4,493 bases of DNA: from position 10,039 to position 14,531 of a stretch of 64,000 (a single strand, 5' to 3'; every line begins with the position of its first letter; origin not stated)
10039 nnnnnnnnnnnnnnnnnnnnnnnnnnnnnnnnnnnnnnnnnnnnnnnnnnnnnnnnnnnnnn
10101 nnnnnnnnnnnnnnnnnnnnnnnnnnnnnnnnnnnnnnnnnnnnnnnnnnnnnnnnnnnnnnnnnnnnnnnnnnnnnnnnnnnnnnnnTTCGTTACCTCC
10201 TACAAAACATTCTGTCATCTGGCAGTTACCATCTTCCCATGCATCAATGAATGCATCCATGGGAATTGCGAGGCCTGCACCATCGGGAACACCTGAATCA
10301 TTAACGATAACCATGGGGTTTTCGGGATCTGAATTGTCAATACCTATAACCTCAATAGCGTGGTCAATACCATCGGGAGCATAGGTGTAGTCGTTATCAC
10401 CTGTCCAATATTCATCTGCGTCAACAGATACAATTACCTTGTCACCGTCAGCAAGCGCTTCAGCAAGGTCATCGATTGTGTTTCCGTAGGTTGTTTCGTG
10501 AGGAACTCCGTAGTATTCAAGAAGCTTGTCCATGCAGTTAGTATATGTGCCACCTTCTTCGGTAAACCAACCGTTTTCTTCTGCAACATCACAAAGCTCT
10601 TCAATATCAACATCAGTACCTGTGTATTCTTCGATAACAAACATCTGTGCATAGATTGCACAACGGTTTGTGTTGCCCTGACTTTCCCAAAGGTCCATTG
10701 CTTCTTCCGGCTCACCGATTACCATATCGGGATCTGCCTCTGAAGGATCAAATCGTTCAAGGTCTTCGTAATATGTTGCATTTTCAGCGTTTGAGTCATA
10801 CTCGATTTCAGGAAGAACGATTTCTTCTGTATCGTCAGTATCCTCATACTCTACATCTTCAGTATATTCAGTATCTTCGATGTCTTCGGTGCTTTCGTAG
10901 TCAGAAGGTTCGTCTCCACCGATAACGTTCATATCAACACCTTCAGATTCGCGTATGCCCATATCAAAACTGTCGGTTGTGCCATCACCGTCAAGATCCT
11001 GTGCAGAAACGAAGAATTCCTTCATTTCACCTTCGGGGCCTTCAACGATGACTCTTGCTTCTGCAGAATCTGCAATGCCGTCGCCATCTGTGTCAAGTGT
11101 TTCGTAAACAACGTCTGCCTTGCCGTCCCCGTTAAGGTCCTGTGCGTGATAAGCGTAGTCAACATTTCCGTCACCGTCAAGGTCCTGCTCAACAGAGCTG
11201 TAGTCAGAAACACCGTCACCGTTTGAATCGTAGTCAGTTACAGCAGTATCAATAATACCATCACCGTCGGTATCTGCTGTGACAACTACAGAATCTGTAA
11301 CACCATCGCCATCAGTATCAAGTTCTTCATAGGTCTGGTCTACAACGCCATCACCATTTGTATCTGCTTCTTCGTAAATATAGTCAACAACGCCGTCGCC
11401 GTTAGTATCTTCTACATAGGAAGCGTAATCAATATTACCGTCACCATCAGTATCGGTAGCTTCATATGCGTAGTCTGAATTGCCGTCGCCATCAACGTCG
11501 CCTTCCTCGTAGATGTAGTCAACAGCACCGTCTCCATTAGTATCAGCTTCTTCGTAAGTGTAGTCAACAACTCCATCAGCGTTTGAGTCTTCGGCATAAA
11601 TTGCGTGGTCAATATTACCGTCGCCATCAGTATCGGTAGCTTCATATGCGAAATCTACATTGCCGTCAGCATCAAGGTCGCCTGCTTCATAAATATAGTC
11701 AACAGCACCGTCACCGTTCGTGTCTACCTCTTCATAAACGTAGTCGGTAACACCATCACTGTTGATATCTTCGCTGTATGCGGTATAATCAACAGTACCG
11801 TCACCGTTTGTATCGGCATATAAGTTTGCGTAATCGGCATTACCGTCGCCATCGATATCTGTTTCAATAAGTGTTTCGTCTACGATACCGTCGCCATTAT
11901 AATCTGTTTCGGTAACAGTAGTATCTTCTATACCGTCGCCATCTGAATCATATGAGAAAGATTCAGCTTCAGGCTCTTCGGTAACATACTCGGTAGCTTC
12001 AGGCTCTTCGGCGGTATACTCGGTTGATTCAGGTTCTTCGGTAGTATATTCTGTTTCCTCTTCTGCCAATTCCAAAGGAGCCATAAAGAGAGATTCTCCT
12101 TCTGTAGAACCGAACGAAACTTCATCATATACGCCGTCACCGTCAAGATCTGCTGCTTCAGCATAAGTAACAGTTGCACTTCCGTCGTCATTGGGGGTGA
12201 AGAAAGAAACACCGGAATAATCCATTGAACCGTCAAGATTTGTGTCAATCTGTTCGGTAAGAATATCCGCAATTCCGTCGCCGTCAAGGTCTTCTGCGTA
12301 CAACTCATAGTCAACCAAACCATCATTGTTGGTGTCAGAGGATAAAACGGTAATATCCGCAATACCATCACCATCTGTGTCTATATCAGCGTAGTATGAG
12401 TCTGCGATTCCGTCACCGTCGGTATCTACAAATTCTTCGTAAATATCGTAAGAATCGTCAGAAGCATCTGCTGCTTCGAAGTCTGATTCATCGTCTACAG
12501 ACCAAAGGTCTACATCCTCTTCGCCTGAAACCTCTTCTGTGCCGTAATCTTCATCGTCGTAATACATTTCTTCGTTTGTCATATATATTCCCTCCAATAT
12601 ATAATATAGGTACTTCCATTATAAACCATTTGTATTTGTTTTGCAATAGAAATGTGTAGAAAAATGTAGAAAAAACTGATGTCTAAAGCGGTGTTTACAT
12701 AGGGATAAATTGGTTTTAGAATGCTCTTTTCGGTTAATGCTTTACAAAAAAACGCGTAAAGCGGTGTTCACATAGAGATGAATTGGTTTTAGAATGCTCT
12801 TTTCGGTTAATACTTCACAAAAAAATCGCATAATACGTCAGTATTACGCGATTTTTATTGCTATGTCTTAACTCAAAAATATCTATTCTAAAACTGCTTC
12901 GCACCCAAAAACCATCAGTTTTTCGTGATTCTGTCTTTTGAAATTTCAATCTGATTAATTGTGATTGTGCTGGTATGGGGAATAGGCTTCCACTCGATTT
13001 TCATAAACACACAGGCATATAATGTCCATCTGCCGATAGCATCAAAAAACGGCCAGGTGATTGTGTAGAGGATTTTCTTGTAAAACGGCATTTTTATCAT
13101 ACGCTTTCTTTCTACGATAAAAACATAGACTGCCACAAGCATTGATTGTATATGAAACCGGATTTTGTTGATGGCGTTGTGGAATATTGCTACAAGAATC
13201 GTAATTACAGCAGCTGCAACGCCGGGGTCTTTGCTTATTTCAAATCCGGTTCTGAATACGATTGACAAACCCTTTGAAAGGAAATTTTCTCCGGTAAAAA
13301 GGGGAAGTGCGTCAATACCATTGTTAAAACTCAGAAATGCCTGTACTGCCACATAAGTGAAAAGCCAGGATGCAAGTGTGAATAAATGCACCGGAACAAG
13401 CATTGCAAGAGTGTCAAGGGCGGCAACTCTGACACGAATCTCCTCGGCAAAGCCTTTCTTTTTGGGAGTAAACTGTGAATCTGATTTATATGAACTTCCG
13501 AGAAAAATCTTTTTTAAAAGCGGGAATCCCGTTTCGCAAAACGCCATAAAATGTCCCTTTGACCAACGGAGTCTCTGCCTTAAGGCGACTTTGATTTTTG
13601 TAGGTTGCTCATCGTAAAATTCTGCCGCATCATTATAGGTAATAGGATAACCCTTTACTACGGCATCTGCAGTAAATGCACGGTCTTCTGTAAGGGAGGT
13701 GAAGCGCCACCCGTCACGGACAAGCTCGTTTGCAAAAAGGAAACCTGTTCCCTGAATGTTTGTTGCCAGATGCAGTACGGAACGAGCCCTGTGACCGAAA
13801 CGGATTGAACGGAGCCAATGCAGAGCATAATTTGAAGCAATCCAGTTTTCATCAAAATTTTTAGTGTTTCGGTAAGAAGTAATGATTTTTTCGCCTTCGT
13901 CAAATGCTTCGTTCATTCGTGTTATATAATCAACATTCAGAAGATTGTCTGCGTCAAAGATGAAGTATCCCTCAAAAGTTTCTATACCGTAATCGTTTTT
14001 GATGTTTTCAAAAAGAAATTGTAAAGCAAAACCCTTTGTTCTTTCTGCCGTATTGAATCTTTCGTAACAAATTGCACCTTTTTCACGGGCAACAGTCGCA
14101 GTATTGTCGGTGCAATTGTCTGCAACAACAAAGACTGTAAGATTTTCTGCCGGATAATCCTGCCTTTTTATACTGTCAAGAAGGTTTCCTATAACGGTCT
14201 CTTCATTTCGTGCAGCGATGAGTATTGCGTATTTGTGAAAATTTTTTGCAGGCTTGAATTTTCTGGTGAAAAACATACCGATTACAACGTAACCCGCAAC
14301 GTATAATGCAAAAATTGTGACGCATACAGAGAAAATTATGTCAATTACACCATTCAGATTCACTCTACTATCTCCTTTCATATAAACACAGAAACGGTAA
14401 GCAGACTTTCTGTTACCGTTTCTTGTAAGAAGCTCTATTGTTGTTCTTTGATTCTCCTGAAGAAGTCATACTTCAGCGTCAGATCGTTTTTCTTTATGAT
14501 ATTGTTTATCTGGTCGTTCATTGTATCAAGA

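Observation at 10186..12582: Calpain-like architecture: ~27 tandem DxDGDG calcium loops fused to a C39-like Cys-His-Asp domain, with no export signal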

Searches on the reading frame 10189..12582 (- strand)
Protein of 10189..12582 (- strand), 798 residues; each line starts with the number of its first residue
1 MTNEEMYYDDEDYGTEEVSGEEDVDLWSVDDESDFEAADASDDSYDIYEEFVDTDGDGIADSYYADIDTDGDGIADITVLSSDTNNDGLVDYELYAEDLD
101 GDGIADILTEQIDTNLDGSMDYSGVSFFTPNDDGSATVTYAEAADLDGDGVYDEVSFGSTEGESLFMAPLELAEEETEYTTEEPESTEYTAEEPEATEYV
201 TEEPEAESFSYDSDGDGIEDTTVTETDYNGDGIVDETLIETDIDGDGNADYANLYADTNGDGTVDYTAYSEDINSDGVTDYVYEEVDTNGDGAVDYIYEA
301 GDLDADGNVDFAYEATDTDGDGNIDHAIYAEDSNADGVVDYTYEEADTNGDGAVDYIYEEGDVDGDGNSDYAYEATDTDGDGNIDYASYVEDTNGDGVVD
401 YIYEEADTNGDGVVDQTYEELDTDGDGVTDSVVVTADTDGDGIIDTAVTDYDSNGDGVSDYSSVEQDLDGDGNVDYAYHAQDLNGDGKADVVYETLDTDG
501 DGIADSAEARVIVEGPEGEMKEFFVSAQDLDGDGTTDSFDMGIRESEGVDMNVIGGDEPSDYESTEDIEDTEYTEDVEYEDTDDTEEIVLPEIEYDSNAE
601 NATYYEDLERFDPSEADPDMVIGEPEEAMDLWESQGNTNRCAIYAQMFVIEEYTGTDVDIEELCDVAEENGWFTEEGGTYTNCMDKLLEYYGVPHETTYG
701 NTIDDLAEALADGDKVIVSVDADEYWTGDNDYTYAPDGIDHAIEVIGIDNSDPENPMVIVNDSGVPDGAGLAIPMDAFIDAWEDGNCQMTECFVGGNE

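Call 3: search_protein_families(library=pfam, proteins=[window:10189-12582:-], max_evalue=1)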
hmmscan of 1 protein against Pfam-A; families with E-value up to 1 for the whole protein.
window:10189-12582:- (798 aa): 4 families
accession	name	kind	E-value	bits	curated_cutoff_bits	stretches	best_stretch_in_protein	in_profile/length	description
PF13529.12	Peptidase_C39_2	-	2.2e-06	28.7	24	1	634-763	7-142/143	Peptidase_C39 like family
PF18884.5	TSP3_bac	-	0.029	14.7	25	1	497-509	1-13/22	Bacterial TSP3 repeat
PF01839.29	FG-GAP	-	0.18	12.2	22.1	2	482-492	9-19/37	FG-GAP repeat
PF17200.10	sCache_2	-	0.48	10.8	25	0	388-423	81-116/155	Single Cache domain 2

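Call 4: search_protein_families(library=ncbifam, proteins=[window:10189-12582:-], max_evalue=1)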
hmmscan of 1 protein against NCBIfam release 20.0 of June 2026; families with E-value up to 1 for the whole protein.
window:10189-12582:- (798 aa): 1 family
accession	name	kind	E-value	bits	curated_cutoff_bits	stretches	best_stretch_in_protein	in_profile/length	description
NF033765.2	gliding_CglD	equivalog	0.00017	19.5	400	1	191-512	58-370/1124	adventurous gliding motility lipoprotein CglD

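Call 7: search_solved_structures(query=window:10189-12582:-, max_evalue=1, show_alignments=3)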
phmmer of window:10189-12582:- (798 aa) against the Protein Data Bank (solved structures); distinct sequences matched with E-value up to 1: 10.
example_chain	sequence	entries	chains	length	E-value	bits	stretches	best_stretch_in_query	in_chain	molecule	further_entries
2jnx_A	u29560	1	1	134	0.0034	19.4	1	343-458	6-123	Calcium binding protein 2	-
1jfj_A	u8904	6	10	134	0.0035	19.4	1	342-458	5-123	CALCIUM-BINDING PROTEIN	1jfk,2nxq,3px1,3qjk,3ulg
2m7n_A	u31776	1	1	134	0.0082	18.1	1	342-457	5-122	Calcium-binding protein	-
5xop_A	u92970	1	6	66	0.14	14.1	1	282-330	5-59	Calcium-binding protein 1 (EhCBP1), putative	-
1k9u_A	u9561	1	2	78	0.15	13.9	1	401-446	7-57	Polcalcin Phl p 7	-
2lvi_A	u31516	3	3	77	0.16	13.9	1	402-446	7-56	Polcalcin Phl p 7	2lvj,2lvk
2m7k_A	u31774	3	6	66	0.28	13.1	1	281-330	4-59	Calcium-binding protein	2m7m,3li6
6tz6_B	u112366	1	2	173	0.29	13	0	232-261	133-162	Calcineurin subunit B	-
5otj_D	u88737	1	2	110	0.35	12.7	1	401-446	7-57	Polcalcin Phl p 7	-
5t7c_A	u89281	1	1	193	0.93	11.3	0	489-535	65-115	Hippocalcin-like protein 1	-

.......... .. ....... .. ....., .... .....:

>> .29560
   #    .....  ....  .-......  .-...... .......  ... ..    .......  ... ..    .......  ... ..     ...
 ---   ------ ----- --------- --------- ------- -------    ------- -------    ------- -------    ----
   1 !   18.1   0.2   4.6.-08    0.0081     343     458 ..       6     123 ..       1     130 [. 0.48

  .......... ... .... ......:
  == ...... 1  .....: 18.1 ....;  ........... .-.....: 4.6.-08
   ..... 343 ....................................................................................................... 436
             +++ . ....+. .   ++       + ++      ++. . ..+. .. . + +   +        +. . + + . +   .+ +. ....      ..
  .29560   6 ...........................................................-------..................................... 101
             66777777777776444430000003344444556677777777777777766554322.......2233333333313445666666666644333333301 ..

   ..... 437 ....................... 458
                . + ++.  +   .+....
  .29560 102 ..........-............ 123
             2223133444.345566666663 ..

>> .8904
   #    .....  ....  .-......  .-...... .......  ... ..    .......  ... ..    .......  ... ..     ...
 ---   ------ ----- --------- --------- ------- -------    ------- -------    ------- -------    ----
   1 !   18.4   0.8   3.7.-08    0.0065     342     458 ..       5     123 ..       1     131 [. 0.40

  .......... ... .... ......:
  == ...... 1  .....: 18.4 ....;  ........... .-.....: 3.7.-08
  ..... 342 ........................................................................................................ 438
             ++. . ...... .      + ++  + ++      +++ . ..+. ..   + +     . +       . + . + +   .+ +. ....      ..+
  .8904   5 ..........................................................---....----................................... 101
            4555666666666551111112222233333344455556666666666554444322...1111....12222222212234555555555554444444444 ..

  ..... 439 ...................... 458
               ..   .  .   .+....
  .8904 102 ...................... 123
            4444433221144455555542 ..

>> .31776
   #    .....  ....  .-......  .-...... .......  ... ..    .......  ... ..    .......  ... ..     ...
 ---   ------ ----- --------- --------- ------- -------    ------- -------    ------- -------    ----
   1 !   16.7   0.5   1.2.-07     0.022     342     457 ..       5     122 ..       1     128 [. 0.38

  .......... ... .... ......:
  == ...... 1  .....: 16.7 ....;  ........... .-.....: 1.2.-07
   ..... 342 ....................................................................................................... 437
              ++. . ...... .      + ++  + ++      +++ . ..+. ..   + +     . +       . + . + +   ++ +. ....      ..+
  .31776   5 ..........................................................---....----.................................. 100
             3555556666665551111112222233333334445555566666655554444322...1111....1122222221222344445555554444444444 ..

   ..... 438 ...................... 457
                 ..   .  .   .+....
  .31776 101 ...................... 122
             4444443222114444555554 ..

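Call 15: search_protein_families(library=padloc, proteins=[window:10189-12582:-], max_evalue=0.01)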
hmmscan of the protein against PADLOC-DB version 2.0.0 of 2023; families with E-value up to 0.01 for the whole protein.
window:10189-12582:- (798 aa): 0 families

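Call 52: list_cluster_members(proteins=[window:10189-12582:-, window:9659-10186:-])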
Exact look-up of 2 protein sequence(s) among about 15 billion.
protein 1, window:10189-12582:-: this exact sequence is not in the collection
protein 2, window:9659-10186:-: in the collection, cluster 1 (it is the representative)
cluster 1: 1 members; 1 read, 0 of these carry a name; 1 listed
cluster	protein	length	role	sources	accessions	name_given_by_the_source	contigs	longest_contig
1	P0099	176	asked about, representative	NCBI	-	-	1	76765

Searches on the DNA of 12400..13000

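Call 88: search_rna_families(source=window, start=12400, end=13000, threshold=evalue, max_evalue=1)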
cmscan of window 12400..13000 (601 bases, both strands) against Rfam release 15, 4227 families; matches with E-value up to 1: 2.
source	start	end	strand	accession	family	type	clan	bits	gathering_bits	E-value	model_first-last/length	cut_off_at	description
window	12792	12888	+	RF04111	MIR6274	Gene; miRNA;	-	21.6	80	0.17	1-107/107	no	MIR6274 microRNA precursor family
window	12790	12887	-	RF04111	MIR6274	Gene; miRNA;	-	20.7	80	0.3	1-107/107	no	MIR6274 microRNA precursor family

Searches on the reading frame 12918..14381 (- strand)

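Call 6: search_protein_families(library=pfam, proteins=[window:12918-14381:-], max_evalue=0.01)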
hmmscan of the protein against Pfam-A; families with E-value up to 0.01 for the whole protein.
window:12918-14381:- (488 aa): 4 families
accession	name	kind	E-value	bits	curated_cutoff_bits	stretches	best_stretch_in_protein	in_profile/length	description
PF13641.12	Glyco_tranf_2_3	-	5.4e-20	72.8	27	1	50-276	2-230/230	Glycosyltransferase like family 2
PF13632.12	Glyco_trans_2_3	-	2.7e-15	57.2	27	1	141-345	4-194/198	Glycosyl transferase family group 2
PF00535.33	Glycos_transf_2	-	1.6e-12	48.1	23.3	1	53-222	2-165/168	Glycosyl transferase family 2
PF13704.12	Glyco_tranf_2_4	-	0.0035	18.3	27.5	1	58-152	1-88/98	Glycosyl transferase family 2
